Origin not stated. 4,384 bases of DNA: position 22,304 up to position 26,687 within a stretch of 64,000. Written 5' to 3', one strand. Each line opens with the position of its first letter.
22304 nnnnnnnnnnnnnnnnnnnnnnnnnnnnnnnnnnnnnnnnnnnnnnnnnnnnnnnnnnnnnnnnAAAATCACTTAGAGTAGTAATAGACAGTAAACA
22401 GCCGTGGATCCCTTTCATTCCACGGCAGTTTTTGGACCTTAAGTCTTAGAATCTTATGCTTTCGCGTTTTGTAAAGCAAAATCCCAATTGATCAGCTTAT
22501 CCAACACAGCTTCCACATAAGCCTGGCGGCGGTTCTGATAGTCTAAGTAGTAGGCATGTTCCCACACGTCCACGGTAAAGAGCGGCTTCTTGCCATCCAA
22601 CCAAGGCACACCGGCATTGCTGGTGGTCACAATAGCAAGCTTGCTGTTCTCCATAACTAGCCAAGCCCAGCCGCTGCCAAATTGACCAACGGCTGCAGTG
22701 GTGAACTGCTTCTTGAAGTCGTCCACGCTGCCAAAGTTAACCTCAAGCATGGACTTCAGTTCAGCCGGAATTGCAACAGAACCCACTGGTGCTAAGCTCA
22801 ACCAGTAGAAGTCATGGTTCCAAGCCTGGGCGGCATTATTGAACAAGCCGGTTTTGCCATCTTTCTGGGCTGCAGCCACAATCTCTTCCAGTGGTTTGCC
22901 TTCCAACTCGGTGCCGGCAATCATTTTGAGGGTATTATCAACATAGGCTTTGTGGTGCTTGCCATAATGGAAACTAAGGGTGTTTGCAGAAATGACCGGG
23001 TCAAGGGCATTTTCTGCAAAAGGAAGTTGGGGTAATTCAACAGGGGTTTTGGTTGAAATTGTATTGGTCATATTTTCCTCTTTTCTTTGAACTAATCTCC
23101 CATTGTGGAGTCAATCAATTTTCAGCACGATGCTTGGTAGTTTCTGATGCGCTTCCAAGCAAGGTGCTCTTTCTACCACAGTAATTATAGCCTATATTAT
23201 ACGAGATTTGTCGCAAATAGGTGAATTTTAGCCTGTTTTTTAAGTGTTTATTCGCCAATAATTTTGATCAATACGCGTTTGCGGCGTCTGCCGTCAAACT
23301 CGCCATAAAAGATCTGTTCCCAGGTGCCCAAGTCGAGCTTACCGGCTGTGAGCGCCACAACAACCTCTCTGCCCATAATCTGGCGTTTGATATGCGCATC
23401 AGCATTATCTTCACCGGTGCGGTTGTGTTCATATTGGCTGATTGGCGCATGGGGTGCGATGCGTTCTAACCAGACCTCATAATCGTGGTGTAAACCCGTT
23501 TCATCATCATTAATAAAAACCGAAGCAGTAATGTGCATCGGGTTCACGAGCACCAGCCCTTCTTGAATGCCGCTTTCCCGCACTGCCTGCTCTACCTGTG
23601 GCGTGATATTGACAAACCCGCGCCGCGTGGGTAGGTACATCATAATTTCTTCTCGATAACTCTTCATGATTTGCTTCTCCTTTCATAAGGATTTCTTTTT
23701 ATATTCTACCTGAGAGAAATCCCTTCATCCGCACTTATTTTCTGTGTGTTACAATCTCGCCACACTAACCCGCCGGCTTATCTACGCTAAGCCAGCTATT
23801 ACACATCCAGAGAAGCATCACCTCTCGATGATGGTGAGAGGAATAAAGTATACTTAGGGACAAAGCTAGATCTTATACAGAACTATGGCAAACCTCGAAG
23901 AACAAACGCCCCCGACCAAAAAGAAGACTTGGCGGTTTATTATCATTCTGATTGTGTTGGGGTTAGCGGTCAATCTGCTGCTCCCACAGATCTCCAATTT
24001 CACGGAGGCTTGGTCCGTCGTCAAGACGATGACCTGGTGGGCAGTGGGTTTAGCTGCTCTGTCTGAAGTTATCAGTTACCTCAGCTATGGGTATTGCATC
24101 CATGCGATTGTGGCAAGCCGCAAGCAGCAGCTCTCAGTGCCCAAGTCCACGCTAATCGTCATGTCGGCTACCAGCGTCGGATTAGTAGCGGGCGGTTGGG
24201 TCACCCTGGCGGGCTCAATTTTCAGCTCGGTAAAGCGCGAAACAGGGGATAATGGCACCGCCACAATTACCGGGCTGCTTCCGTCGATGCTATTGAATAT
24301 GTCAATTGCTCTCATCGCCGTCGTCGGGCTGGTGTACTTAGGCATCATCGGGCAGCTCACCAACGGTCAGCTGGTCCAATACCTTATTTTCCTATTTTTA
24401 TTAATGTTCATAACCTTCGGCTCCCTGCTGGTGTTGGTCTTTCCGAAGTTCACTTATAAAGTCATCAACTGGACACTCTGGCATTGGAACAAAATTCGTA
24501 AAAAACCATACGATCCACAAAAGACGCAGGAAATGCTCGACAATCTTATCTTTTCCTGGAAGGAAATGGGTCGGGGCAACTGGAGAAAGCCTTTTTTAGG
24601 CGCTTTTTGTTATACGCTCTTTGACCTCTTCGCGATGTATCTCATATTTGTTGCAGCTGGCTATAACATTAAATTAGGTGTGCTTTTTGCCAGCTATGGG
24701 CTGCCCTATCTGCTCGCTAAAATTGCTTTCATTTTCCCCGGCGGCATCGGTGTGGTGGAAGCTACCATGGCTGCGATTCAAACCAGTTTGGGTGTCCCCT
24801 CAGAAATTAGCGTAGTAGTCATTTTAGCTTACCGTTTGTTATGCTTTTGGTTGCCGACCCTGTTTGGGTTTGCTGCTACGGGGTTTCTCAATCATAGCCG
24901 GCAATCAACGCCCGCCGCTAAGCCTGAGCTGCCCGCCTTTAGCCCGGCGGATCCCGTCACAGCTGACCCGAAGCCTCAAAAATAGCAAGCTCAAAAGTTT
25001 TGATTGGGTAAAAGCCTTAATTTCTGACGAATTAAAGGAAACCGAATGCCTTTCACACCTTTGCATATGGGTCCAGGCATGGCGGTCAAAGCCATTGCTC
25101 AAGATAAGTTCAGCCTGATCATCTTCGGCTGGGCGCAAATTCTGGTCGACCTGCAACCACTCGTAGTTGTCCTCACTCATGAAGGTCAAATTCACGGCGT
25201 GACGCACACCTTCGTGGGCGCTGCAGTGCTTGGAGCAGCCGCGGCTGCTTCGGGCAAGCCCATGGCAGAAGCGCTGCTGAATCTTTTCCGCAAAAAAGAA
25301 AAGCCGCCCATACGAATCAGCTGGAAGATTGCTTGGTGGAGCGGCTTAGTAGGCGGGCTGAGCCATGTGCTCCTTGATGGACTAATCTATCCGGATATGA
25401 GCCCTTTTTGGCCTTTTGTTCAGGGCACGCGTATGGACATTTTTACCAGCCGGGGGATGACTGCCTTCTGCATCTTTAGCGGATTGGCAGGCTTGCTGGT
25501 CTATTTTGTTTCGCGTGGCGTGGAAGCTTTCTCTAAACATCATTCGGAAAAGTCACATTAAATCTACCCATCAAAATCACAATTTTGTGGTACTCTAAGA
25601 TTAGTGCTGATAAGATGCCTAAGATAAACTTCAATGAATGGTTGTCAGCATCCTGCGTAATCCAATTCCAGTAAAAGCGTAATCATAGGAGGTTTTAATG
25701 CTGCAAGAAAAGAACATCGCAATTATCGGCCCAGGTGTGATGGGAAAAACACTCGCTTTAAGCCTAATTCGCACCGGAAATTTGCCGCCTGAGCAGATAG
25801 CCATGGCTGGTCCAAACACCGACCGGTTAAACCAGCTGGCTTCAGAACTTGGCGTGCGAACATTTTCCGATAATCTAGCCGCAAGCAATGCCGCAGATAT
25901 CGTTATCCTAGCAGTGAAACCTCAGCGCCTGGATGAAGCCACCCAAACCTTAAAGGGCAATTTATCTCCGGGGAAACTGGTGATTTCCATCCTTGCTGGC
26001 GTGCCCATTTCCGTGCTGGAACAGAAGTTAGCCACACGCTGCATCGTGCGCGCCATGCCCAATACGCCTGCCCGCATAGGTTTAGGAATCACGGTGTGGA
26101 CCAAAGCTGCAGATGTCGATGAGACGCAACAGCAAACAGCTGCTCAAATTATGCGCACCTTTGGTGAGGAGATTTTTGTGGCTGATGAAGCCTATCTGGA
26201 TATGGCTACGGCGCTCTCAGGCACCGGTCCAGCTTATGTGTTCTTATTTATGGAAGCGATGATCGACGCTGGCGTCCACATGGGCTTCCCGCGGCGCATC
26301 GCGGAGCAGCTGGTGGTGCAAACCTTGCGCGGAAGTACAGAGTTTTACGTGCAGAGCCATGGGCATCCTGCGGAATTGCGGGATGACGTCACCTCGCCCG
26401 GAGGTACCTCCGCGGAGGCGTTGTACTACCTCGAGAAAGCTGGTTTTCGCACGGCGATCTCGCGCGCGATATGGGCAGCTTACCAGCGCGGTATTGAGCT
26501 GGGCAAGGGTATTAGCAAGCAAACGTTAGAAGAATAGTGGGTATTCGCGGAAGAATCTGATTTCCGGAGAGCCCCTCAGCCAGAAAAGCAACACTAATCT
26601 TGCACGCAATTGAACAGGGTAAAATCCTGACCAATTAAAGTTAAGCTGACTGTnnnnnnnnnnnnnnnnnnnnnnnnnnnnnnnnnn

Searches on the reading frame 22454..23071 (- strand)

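Call 43: search_protein_families(library=pfam, proteins=[window:22454-23071:-], max_evalue=0.0001)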
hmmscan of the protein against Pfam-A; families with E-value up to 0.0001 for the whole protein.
window:22454-23071:- (205 aa): 2 families
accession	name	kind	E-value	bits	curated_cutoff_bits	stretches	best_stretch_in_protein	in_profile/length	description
PF02777.23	Sod_Fe_C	-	7.9e-37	125.8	20.9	1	104-200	4-100/102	Iron/manganese superoxide dismutases, C-terminal domain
PF00081.27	Sod_Fe_N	-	9.5e-26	90.5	27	1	12-93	3-81/82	Iron/manganese superoxide dismutases, alpha-hairpin domain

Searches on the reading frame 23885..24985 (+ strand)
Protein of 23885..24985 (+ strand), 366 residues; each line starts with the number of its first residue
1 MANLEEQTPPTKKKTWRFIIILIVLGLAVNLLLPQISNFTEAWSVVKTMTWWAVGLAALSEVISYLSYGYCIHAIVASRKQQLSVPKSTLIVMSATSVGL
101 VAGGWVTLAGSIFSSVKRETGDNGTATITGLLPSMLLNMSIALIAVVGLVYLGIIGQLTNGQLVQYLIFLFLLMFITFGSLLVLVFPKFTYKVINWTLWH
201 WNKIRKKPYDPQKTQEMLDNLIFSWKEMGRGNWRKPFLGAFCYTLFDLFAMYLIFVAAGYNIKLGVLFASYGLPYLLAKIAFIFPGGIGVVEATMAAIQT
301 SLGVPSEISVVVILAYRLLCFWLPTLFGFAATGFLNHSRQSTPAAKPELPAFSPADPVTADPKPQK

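Call 42: search_protein_families(library=pfam, proteins=[window:23885-24985:+], max_evalue=0.0001)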
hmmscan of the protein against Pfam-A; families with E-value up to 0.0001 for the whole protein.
window:23885-24985:+ (366 aa): 1 family
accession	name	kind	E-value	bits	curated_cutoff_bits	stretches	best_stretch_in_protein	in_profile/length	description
PF03706.18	LPG_synthase_TM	-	1.3e-20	74.5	33.4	1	23-328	1-302/302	Lysylphosphatidylglycerol synthase TM region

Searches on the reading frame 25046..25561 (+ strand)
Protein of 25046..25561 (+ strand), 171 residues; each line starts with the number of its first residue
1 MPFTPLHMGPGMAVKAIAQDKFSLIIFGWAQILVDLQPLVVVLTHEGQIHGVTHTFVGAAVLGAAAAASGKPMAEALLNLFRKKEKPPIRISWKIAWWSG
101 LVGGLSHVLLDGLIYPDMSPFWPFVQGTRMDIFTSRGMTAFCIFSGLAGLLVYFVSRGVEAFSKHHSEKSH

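Call 43: search_protein_families(library=pfam, proteins=[window:25046-25561:+], max_evalue=0.0001)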
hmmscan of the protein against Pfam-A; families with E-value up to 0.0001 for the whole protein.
window:25046-25561:+ (171 aa): 1 family
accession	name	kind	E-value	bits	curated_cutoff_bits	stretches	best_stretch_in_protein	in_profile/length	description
PF04307.19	YdjM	-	7.8e-08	32.4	29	1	50-134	62-130/176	YdjM inner membrane protein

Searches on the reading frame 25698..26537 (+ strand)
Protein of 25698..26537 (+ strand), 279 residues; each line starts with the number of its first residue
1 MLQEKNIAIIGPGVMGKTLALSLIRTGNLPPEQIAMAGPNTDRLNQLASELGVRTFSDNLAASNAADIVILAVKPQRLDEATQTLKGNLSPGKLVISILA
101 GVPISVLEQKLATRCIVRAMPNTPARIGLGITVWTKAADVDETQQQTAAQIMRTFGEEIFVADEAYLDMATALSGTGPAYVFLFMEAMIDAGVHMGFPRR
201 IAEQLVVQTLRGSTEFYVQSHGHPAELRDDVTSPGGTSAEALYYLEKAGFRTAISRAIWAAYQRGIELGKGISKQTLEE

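Call 42: search_protein_families(library=pfam, proteins=[window:25698-26537:+], max_evalue=0.0001)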
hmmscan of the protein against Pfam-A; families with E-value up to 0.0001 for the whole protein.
window:25698-26537:+ (279 aa): 6 families
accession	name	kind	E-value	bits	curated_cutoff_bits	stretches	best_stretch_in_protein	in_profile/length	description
PF14748.11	P5CR_dimer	-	1.3e-37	128.7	25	1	164-267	1-104/105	Pyrroline-5-carboxylate reductase dimerisation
PF03807.23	F420_oxidored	-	2.1e-20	73.5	21.6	1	7-101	2-94/94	NADP oxidoreductase coenzyme F420-dependent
PF02558.23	ApbA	-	8.7e-07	29.1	22.2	1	7-103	1-104/150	Ketopantoate reductase PanE/ApbA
PF01210.29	NAD_Gly3P_dh_N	-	1.2e-06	29.1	23.1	1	6-124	1-126/158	NAD-dependent glycerol-3-phosphate dehydrogenase N-terminus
PF03446.21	NAD_binding_2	-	3.5e-06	27.6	21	1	6-97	1-91/161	NAD binding domain of 6-phosphogluconate dehydrogenase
PF01488.26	Shikimate_DH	-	9.2e-05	23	24.3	0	2-75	10-85/138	Shikimate / quinate 5-dehydrogenase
